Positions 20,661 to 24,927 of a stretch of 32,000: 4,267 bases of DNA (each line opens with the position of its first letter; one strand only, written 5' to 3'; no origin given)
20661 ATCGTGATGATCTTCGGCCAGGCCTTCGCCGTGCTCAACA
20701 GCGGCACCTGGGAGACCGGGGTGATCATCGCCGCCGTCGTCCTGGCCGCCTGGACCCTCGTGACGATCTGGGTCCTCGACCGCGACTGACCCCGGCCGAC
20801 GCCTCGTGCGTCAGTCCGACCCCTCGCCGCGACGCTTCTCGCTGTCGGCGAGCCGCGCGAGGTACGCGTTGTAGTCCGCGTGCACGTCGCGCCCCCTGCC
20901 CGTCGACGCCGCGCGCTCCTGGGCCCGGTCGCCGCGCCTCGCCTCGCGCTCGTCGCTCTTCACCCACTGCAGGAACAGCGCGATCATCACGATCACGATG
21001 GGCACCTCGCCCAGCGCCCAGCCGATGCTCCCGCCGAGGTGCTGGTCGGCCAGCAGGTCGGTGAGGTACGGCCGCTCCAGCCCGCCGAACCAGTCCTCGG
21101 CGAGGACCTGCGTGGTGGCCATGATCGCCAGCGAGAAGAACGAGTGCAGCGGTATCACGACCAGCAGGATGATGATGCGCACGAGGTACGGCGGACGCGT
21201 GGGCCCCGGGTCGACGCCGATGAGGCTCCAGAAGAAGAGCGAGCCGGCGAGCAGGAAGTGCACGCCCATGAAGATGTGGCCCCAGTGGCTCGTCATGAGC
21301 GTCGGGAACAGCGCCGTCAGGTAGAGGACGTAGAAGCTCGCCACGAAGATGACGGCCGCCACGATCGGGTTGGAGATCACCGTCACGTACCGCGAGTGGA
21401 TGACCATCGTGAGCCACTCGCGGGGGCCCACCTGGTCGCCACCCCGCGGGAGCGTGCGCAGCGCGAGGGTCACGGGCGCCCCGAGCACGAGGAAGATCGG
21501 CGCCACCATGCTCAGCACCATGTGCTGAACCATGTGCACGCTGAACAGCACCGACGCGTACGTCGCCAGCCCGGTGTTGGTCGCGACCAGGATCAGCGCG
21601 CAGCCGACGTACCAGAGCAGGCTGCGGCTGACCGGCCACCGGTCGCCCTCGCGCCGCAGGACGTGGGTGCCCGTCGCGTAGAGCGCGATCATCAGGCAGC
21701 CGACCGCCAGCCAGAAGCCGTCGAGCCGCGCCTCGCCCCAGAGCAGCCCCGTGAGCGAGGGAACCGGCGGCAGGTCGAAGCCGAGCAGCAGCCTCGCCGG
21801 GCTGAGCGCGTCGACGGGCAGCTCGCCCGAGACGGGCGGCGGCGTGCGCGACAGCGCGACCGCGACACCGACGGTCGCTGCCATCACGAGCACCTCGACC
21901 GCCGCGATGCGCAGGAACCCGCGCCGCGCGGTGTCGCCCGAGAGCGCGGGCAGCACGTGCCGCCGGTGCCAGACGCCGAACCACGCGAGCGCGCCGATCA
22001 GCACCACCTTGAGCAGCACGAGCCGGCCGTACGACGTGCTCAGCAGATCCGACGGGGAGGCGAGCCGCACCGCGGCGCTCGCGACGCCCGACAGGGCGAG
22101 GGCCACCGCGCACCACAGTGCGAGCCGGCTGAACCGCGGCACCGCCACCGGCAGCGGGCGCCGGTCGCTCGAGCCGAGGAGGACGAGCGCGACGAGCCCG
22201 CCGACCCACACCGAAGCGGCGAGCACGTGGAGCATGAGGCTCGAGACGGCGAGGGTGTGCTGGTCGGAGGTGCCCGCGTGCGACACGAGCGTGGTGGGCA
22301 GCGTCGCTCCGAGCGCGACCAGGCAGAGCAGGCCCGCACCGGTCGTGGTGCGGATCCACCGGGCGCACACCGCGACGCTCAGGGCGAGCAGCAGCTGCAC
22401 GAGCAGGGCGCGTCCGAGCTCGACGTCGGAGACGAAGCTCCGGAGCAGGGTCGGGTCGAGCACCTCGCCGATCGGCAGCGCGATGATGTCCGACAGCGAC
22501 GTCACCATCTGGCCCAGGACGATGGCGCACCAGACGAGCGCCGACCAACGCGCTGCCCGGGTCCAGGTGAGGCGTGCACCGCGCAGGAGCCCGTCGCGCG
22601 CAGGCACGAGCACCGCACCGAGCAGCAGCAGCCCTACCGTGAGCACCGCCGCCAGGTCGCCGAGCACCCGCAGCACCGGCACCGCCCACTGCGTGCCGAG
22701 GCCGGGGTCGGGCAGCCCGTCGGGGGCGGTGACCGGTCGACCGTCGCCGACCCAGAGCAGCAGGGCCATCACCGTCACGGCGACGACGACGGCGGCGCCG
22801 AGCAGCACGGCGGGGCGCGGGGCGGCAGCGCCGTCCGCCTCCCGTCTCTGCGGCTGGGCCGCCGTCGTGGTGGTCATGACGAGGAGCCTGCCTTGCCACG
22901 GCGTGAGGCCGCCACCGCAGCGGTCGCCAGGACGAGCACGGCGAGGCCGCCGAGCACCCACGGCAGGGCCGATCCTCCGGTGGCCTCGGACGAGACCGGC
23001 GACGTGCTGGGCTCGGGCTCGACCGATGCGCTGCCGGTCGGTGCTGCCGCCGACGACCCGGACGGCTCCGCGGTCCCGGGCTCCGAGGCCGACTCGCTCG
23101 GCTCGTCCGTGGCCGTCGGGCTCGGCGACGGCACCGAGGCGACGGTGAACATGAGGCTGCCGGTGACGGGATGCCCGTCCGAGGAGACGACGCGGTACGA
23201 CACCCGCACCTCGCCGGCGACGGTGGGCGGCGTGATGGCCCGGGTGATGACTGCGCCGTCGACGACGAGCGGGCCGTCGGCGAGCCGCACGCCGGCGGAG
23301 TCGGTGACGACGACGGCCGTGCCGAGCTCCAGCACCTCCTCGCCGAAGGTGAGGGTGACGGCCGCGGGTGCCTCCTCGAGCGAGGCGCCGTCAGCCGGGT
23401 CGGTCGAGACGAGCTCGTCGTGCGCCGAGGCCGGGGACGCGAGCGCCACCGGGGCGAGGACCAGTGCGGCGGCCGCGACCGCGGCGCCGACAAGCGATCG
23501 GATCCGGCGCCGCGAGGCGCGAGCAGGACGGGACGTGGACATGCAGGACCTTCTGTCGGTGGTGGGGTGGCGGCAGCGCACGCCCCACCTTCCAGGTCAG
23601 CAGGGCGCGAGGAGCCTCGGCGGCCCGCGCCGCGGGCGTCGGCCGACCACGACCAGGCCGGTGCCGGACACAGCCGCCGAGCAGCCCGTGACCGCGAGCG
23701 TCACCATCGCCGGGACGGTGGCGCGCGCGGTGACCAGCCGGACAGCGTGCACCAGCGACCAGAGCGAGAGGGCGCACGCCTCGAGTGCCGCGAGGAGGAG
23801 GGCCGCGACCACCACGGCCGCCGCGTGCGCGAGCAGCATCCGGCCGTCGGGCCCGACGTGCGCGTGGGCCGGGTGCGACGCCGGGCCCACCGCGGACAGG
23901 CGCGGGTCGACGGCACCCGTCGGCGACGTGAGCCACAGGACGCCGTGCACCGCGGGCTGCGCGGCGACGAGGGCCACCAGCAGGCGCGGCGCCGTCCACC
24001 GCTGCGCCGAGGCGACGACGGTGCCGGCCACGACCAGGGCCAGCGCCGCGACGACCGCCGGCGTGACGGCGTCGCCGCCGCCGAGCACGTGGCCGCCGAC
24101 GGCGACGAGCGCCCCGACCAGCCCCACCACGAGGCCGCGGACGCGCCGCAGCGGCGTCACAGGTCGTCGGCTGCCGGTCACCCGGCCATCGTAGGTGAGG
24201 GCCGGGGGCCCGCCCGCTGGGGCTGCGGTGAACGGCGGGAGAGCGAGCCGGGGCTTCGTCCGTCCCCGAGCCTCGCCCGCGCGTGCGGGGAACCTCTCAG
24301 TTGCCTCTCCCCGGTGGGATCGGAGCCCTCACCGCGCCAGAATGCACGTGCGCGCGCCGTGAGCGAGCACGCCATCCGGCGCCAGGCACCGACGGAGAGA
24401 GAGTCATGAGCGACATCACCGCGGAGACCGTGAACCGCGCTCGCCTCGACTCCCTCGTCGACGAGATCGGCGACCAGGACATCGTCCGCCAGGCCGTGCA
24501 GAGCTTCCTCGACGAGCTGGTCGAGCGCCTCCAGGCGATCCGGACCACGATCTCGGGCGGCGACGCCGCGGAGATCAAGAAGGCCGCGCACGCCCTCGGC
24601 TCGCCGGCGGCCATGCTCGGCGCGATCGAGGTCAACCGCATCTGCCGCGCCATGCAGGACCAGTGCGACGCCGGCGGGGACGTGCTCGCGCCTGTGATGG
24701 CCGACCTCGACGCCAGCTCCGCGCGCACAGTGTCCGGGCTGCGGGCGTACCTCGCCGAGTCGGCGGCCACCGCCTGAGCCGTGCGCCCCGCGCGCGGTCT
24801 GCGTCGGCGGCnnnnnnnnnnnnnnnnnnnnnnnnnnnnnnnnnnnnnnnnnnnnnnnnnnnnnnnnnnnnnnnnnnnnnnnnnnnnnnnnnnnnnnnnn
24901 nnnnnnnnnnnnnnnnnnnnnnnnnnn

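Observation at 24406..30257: Complete cytoplasmic H-NOX-headed phosphorelay (OmpR regulator, H-NOX, HNOBA kinase, GAF hybrid kinase, Hpt) in a high-GC actinobacterial context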

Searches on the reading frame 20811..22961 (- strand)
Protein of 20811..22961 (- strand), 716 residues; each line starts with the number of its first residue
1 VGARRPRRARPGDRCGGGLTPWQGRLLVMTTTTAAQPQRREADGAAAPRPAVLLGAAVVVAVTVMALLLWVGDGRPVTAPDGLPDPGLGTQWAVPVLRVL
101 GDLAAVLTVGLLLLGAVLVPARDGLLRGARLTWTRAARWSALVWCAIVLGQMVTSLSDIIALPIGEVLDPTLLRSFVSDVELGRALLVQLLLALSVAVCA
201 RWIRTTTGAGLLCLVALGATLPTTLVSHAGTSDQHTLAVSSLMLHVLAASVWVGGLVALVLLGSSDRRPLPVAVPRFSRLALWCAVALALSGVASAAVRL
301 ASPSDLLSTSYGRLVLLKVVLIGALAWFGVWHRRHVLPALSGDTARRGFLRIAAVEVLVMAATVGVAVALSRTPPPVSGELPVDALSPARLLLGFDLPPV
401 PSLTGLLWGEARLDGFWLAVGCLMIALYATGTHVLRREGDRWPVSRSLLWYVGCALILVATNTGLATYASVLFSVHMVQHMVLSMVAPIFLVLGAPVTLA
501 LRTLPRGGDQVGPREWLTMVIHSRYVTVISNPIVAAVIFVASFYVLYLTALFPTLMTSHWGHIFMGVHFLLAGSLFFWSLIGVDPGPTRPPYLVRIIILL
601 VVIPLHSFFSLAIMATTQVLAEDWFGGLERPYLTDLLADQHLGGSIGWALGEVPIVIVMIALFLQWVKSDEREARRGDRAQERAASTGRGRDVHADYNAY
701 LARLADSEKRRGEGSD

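Call 14: search_protein_families(library=pfam, proteins=[window:20811-22961:-], max_evalue=0.01)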
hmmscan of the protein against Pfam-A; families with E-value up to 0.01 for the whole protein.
window:20811-22961:- (716 aa): 2 families
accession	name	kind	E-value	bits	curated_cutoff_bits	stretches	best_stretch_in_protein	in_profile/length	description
PF09678.15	Caa3_CtaG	-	5.1e-86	288.3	27.7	1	426-668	1-236/237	Cytochrome c oxidase caa3 assembly factor (Caa3_CtaG)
PF05425.18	CopD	-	2.3e-21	76.6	32.1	1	273-370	3-105/105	Copper resistance protein D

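Call 79: search_protein_families(library=ncbifam, proteins=[window:20811-22961:-], max_evalue=0.00001)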
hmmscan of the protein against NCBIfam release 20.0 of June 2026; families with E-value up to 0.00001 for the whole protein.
window:20811-22961:- (716 aa): 2 families
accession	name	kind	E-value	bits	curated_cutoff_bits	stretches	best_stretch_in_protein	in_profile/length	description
NF033808.0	copper_CopD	equivalog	2e-22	80.2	195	1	92-370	2-288/295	copper homeostasis membrane protein CopD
TIGR02737.1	caa3_CtaG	equivalog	4.5e-09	36.3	279.35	1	437-581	38-169/281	cytochrome c oxidase assembly factor CtaG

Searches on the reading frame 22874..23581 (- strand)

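Call 14: search_protein_families(library=pfam, proteins=[window:22874-23581:-], max_evalue=0.01)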
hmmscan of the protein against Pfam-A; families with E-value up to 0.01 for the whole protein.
window:22874-23581:- (235 aa): 1 family
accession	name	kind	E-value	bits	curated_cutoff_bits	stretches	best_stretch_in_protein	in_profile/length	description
PF04234.18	CopC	-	1.7e-22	80.6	23.3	1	54-147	1-92/92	CopC domain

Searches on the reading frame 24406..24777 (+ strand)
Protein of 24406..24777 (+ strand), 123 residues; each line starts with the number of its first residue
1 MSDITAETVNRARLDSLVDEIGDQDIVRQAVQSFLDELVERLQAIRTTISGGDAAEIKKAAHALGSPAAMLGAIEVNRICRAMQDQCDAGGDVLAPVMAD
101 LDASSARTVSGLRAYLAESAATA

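Call 3: search_protein_families(library=pfam, proteins=[window:24406-24777:+], max_evalue=0.01)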
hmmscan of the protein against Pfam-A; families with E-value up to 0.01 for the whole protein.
window:24406-24777:+ (123 aa): 1 family
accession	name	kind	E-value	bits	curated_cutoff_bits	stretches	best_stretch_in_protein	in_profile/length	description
PF01627.28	Hpt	-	5.4e-12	46.2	24.6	1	30-112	2-74/84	Hpt domain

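Call 79: search_protein_families(library=ncbifam, proteins=[window:24406-24777:+], max_evalue=0.00001)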
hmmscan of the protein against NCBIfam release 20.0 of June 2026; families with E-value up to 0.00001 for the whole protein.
window:24406-24777:+ (123 aa): 2 families
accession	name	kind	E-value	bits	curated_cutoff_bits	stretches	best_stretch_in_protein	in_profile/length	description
NF041948.1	Phrelay_LuxU_Vib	equivalog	1.4e-06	28.6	140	1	7-84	2-78/110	quorum-sensing phosphorelay protein LuxU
TIGR02956.1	TMAO_torS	equivalog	6.2e-06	24.6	676.5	1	12-90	866-942/967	TMAO reductase system sensor histidine kinase/response regulator TorS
